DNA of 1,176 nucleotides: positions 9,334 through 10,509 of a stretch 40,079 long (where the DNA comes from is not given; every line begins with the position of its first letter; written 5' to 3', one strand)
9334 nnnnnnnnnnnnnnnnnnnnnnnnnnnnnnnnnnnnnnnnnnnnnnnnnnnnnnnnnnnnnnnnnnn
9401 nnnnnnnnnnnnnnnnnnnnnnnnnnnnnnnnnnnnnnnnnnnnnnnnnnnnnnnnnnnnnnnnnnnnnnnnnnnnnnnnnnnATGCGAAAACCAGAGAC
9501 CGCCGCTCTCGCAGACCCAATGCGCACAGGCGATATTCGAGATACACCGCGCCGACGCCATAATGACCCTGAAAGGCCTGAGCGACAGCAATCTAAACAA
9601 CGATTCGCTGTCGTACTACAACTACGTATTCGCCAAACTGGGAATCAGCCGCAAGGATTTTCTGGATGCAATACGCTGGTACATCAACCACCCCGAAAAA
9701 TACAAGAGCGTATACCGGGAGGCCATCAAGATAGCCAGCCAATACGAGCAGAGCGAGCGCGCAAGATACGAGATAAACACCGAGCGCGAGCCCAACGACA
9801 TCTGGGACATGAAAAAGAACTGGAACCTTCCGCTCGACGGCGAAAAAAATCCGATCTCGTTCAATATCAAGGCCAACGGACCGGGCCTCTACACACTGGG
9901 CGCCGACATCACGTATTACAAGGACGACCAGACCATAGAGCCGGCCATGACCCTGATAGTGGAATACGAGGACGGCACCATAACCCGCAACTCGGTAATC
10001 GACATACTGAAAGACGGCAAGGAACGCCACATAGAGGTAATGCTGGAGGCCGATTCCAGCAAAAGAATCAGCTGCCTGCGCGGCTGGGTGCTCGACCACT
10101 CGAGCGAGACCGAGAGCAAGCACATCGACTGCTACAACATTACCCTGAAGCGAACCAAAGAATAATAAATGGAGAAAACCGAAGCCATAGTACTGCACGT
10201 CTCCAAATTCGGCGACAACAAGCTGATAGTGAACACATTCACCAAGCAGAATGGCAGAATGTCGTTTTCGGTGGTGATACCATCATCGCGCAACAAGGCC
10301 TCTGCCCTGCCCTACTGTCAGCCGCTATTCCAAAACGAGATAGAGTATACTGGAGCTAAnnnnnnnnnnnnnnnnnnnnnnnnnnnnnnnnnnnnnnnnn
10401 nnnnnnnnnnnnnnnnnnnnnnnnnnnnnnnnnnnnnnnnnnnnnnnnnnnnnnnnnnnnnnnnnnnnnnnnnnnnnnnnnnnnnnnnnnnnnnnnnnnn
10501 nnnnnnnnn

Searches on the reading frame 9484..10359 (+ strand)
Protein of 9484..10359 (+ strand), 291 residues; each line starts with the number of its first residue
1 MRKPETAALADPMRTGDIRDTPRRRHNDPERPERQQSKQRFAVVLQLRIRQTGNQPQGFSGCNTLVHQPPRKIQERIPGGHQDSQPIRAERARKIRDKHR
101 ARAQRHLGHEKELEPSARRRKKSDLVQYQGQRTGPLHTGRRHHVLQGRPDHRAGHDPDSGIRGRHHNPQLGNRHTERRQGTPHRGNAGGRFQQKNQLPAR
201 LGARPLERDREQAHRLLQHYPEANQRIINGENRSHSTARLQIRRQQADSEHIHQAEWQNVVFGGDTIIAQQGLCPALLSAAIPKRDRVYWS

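Call 51: search_protein_families(library=pfam, proteins=[window:9484-10359:+], max_evalue=0.00001)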
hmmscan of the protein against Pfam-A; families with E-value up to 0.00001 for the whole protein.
window:9484-10359:+ (291 aa): 0 families

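Call 72: search_protein_families(library=ncbifam, proteins=[window:9484-10359:+], max_evalue=0.01)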
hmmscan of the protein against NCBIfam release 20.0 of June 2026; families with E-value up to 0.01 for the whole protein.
window:9484-10359:+ (291 aa): 0 families
